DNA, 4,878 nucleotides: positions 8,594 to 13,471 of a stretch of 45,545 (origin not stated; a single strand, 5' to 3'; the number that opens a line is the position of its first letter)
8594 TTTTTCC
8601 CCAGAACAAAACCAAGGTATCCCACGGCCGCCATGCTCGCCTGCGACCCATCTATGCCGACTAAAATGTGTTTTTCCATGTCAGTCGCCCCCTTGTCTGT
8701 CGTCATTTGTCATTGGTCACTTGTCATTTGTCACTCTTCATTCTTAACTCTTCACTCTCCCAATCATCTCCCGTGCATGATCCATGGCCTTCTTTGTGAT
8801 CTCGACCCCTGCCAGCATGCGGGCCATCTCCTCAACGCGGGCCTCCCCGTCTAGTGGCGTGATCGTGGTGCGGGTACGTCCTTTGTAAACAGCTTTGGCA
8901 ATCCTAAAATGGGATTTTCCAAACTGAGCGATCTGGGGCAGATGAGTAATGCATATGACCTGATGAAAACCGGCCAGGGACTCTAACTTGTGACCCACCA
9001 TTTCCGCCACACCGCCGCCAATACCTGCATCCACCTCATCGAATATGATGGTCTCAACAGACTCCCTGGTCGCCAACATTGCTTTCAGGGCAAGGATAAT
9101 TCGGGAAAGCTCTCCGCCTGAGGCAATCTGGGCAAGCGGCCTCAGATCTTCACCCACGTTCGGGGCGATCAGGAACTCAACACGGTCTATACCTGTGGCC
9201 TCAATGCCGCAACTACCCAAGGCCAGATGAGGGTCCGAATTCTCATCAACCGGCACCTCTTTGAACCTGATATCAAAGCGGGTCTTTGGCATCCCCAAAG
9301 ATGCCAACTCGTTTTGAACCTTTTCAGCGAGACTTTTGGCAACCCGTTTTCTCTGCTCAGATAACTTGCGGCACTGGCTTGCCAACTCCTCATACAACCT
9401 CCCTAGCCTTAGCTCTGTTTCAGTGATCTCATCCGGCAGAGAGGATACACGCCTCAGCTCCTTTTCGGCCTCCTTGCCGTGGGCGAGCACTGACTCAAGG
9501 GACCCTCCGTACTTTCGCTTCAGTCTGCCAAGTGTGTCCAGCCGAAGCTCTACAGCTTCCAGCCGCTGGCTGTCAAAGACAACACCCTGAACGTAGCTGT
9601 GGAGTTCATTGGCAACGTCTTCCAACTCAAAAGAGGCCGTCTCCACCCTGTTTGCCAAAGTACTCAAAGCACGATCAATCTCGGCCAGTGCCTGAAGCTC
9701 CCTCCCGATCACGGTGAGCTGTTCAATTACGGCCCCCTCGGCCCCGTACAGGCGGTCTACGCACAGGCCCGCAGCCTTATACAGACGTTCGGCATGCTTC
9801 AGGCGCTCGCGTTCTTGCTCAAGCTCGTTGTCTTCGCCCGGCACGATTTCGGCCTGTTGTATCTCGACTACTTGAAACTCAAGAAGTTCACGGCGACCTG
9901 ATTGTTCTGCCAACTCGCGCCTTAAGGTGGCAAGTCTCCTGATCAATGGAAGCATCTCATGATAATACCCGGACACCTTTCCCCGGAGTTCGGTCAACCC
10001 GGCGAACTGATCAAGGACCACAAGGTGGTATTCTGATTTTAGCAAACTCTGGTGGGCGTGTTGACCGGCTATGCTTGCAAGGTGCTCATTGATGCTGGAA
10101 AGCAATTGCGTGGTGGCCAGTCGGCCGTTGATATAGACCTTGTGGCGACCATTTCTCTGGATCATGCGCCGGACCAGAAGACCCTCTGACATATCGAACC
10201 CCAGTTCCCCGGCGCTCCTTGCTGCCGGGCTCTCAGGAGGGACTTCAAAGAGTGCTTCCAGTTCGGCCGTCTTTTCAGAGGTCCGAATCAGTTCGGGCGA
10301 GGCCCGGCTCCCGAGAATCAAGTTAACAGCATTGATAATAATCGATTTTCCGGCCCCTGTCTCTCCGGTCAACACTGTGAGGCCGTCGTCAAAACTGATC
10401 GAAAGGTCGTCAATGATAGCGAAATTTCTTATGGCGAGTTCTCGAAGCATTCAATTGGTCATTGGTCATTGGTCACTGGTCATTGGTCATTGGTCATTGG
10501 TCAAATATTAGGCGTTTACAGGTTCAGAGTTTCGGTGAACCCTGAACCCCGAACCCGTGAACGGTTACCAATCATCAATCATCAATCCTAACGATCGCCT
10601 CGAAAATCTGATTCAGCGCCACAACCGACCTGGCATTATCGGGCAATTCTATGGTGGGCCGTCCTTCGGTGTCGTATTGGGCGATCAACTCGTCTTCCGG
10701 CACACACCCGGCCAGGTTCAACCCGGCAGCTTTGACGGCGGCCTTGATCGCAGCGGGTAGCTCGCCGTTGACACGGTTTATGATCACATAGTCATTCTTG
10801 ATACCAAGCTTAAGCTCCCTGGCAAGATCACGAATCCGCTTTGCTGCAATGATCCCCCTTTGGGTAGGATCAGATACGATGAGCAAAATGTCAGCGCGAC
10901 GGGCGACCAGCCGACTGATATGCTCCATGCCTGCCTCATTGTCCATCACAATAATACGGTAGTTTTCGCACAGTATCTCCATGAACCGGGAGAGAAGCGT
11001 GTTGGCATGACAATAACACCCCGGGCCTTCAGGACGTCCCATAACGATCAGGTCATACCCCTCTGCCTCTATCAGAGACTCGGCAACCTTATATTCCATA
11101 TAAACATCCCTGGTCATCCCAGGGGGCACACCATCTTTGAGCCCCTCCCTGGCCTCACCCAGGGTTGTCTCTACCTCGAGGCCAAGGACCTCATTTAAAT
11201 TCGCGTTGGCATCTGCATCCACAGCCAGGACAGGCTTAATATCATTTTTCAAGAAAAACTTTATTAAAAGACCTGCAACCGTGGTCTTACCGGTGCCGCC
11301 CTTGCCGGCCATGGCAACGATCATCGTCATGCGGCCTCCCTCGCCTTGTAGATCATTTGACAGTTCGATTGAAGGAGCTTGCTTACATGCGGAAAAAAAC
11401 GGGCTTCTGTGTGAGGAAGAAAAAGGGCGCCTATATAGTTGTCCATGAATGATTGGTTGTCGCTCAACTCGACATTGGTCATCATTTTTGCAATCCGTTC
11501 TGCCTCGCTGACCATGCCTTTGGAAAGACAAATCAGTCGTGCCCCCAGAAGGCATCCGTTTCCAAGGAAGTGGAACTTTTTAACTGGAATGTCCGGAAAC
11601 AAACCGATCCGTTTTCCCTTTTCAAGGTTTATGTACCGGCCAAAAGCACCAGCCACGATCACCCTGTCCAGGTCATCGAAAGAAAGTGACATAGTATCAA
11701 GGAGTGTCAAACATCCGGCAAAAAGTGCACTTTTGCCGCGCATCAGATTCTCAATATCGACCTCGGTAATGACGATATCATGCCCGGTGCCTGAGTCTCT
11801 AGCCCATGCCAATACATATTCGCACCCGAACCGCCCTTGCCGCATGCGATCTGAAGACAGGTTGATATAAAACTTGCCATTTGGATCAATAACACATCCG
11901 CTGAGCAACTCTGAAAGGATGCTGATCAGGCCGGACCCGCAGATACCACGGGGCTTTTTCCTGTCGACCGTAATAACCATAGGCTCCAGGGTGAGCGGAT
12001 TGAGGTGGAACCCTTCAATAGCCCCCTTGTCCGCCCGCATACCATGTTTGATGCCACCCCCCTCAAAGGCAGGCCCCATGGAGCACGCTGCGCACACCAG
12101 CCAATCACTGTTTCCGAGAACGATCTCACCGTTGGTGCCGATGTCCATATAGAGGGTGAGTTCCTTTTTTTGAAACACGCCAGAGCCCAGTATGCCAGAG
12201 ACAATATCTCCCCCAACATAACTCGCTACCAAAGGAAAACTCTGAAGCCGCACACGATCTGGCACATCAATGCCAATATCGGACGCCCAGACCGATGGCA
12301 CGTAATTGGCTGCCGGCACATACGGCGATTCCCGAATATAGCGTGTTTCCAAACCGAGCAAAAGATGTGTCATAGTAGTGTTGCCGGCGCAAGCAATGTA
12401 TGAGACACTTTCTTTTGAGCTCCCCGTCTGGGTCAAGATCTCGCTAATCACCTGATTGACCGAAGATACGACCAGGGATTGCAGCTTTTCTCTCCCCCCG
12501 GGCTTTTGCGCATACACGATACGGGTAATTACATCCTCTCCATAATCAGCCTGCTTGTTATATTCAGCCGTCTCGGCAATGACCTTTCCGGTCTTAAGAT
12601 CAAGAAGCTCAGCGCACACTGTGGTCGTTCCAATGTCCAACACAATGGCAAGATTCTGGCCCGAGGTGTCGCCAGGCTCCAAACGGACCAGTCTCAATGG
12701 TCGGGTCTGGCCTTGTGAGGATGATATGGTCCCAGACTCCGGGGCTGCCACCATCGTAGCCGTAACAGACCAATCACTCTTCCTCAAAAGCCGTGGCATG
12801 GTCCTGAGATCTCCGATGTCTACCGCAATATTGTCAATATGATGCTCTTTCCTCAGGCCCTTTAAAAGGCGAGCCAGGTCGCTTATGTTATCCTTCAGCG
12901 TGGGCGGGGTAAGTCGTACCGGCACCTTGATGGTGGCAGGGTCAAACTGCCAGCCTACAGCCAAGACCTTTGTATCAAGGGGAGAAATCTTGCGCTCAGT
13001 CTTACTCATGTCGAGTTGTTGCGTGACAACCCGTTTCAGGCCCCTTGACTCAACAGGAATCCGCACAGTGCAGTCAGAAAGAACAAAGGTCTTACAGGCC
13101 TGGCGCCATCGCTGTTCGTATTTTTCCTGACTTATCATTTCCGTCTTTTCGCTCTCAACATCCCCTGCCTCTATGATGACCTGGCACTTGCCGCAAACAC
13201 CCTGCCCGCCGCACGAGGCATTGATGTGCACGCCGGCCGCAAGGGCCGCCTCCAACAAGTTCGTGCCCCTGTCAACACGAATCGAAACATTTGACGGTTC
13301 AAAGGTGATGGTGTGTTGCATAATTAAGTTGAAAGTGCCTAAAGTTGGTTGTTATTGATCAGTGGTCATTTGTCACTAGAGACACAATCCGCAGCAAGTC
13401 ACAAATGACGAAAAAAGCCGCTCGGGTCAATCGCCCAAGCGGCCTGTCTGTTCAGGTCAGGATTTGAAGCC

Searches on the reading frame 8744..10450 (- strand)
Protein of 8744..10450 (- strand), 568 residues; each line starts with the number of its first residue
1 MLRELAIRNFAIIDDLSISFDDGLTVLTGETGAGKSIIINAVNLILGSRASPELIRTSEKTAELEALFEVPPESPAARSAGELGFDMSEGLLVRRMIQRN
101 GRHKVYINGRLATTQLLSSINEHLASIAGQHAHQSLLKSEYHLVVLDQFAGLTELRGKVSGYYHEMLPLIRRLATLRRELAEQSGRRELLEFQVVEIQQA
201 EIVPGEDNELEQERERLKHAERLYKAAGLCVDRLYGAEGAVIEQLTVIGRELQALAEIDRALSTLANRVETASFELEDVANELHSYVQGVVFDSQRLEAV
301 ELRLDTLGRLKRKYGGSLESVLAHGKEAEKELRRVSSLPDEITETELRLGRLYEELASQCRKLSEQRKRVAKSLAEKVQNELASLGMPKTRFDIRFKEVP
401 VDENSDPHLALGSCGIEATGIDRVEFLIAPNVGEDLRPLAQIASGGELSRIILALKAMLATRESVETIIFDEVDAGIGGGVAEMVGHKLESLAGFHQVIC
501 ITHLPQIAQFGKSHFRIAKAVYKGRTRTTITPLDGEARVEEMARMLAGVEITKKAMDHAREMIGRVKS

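Call 67: search_protein_families(library=pfam, proteins=[window:8744-10450:-], max_evalue=0.00001)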
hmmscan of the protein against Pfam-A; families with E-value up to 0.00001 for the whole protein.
window:8744-10450:- (568 aa): 3 families
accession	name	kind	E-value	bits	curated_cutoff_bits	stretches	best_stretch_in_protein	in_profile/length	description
PF02463.25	SMC_N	-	4.3e-15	56.2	40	1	1-519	1-213/220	RecF/RecN/SMC N terminal domain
PF13476.12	AAA_23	-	6.2e-14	53.5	27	1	5-218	2-194/201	AAA domain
PF13175.12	AAA_15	-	5.5e-06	26.7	32.1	0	1-48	1-49/374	AAA ATPase domain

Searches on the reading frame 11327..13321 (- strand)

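Call 67: search_protein_families(library=pfam, proteins=[window:11327-13321:-], max_evalue=0.00001)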
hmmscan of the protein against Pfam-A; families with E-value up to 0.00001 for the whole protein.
window:11327-13321:- (664 aa): 4 families
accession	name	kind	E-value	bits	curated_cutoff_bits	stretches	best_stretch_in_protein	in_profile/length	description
PF14574.11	RACo_C_ter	-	4.3e-95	318.1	27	1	387-646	1-260/261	C-terminal domain of RACo the ASKHA domain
PF17651.6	Raco_middle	-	5.1e-55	186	26.8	1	225-382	2-160/163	RACo middle region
PF17650.6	RACo_linker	-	9e-19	67.5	26.2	1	124-220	6-85/86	RACo linker region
PF00111.32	Fer2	-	2.9e-13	50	21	1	6-80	2-76/77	2Fe-2S iron-sulfur cluster binding domain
